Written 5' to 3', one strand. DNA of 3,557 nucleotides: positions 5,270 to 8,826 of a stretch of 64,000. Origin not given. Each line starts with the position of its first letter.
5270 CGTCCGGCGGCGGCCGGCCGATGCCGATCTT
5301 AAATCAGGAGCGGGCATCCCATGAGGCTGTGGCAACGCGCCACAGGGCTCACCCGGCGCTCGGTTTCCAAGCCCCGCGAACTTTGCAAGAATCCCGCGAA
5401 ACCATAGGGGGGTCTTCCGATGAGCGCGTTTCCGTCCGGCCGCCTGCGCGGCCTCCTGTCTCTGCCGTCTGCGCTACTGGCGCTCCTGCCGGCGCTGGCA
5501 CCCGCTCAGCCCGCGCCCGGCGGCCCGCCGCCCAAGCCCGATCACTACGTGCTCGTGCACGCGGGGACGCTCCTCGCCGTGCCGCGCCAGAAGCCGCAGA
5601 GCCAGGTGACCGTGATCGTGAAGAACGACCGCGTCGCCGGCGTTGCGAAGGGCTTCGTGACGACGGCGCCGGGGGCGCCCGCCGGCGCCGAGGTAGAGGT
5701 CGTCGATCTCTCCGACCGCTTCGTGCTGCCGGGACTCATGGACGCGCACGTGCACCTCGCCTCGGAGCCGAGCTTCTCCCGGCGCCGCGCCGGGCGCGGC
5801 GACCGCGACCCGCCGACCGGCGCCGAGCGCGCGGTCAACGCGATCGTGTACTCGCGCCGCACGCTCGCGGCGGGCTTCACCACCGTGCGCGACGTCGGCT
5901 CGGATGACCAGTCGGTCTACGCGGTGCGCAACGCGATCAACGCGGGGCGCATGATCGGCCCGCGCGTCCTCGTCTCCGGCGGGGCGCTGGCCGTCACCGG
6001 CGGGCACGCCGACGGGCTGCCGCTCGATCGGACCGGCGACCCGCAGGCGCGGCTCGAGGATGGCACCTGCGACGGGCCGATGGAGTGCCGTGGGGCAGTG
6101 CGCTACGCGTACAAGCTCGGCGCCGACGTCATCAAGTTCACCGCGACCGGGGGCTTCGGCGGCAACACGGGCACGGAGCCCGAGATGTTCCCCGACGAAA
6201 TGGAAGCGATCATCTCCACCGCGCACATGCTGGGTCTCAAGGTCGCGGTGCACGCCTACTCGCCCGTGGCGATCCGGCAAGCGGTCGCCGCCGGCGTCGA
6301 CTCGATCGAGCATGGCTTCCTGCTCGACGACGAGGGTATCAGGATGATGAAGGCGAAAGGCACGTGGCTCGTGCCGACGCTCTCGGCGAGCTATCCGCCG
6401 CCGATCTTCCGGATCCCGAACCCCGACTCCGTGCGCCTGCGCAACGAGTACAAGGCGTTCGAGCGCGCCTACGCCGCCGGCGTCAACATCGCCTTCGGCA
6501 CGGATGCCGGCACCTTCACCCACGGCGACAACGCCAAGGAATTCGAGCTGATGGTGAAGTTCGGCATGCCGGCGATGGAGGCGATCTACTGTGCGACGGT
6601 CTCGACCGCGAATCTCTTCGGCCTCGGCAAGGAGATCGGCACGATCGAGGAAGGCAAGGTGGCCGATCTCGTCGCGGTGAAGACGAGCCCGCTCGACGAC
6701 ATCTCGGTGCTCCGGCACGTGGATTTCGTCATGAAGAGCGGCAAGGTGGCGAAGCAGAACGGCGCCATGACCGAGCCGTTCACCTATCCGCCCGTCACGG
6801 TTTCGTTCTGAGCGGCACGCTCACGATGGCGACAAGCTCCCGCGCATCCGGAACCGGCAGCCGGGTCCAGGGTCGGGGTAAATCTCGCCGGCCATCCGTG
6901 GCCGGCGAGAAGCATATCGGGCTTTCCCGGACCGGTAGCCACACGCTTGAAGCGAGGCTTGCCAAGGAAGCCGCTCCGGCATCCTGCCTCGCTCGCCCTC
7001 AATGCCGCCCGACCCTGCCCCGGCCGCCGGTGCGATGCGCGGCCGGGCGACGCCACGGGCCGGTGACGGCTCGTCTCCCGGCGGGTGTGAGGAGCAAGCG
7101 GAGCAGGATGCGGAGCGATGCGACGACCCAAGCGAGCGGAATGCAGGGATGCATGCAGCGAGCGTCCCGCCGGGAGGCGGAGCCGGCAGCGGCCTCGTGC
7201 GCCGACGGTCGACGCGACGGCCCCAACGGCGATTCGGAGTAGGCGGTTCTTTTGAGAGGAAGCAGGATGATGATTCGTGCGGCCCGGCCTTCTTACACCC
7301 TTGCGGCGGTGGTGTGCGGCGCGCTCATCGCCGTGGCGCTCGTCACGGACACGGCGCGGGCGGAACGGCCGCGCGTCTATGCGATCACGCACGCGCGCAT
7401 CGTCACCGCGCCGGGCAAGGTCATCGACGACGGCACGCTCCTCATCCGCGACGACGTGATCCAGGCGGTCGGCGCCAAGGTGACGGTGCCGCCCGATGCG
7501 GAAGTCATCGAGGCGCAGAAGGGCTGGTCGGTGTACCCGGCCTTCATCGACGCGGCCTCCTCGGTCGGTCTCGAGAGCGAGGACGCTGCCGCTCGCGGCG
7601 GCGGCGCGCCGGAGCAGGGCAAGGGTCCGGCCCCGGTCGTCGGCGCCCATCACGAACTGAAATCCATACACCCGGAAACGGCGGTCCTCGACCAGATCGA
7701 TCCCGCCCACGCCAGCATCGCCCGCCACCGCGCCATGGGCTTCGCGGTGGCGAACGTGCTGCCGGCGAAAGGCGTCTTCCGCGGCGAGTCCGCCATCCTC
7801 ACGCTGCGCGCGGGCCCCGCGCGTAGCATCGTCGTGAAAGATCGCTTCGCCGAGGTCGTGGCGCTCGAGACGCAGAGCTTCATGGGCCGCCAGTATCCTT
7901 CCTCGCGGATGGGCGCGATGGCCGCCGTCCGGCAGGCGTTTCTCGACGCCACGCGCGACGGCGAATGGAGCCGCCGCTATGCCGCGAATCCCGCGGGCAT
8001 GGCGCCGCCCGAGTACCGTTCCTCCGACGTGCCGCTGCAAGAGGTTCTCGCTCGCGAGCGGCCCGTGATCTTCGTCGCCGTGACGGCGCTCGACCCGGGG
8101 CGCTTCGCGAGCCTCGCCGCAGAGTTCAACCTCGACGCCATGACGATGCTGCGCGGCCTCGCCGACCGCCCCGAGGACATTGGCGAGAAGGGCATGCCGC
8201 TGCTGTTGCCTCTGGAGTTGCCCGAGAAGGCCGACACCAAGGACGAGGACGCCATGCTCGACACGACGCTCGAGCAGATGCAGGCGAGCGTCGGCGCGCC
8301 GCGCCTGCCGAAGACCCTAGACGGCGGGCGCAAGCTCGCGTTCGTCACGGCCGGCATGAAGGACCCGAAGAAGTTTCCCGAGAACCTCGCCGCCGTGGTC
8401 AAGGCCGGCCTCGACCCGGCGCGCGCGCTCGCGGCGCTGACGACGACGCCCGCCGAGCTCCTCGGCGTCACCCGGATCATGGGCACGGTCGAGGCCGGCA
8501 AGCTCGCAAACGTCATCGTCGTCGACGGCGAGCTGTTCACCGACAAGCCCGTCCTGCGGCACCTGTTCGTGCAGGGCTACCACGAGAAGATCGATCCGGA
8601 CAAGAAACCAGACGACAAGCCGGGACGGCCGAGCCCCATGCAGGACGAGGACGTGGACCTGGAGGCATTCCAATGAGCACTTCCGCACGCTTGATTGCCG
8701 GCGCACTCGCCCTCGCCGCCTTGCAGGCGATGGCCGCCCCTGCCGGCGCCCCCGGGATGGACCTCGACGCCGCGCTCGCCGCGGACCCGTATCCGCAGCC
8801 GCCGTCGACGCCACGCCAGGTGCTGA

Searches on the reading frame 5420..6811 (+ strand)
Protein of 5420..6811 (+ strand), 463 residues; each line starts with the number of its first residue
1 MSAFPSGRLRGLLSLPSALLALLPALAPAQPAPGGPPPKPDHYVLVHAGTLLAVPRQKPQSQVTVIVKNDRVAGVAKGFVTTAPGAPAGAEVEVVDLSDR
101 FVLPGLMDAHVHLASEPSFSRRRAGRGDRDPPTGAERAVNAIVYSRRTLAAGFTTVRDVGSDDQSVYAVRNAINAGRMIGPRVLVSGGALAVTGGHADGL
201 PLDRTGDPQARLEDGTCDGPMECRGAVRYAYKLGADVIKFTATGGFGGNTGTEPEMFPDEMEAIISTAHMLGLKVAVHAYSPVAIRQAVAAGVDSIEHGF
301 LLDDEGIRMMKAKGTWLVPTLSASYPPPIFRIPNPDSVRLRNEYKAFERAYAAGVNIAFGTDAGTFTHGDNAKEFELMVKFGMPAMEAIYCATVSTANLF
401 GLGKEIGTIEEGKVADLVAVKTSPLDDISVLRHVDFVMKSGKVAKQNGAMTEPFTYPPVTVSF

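Call 16: search_protein_families(library=pfam, proteins=[window:5420-6811:+], max_evalue=0.001)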
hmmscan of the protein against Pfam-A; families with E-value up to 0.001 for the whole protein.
window:5420-6811:+ (463 aa): 2 families
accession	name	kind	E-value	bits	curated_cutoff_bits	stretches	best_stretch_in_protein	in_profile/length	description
PF01979.26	Amidohydro_1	-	2.5e-49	168.8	25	1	101-443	1-344/345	Amidohydrolase family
PF07969.17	Amidohydro_3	-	1.4e-13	51.6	29.7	2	231-425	226-449/472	Amidohydrolase family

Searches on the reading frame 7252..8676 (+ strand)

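Call 16: search_protein_families(library=pfam, proteins=[window:7252-8676:+], max_evalue=0.001)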
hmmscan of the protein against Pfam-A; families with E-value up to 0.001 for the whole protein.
window:7252-8676:+ (474 aa): 2 families
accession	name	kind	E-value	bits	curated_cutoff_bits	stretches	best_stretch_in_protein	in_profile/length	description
PF01979.26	Amidohydro_1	-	1.9e-09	37.6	25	1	337-438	220-326/345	Amidohydrolase family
PF07969.17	Amidohydro_3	-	0.00095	19.2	29.7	0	387-431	407-451/472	Amidohydrolase family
